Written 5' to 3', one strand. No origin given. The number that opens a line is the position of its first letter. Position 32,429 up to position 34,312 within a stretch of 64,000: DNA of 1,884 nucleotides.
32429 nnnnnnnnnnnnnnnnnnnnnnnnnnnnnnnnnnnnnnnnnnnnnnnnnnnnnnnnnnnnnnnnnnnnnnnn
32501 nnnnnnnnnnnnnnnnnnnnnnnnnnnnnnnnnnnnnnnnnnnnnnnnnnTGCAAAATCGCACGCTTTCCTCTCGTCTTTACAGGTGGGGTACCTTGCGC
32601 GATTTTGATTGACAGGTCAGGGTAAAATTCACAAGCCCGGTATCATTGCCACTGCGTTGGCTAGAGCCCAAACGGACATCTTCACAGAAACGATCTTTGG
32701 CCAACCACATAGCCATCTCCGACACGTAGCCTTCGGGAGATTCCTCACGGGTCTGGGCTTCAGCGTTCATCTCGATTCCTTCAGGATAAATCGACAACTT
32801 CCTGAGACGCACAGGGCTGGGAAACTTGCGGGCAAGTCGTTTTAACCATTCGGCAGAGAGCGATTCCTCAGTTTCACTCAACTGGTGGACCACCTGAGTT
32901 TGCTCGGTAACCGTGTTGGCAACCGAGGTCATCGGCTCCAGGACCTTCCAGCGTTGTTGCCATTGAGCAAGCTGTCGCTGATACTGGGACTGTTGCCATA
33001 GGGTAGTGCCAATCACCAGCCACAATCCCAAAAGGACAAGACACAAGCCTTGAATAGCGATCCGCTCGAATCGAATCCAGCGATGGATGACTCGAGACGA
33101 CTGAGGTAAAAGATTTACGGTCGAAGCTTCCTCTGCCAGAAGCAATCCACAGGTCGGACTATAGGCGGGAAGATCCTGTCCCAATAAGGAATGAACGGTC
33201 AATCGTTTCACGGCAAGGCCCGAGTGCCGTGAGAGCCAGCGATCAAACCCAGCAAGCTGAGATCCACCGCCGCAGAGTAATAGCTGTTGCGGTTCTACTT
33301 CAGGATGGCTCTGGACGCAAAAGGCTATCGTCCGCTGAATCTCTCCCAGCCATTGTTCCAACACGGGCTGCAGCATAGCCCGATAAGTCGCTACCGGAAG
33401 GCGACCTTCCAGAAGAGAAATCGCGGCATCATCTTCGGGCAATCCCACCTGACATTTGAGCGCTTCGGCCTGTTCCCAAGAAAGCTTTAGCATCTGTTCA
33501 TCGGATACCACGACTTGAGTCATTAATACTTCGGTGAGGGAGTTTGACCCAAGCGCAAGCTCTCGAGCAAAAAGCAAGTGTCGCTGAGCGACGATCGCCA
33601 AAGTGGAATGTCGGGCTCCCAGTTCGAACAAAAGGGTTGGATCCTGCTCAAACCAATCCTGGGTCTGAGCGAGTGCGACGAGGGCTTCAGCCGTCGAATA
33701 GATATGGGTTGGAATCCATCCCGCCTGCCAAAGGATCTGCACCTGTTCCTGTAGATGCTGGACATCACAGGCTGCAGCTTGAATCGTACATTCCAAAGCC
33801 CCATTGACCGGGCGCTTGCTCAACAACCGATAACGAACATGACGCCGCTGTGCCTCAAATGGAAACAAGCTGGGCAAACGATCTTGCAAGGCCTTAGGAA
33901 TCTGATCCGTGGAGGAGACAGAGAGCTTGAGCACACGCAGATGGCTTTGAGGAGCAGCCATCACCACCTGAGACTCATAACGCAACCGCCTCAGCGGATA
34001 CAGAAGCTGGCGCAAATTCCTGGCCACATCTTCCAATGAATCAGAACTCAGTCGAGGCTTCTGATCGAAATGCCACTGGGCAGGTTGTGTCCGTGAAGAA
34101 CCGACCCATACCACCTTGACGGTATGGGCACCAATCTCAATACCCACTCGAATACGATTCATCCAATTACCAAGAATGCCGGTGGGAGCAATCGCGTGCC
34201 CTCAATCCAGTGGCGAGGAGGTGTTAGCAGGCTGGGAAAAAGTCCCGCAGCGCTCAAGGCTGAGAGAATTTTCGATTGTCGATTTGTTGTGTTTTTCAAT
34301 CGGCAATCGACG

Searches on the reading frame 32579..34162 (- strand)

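Call 41: search_protein_families(library=pfam, proteins=[window:32579-34162:-])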
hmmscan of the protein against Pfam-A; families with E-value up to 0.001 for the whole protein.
window:32579-34162:- (527 aa): 1 family
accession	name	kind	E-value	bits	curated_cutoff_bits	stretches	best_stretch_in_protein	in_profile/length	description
PF11104.14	PilM_2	-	5.8e-14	52.2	27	1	7-318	1-302/340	Type IV pilus assembly protein PilM;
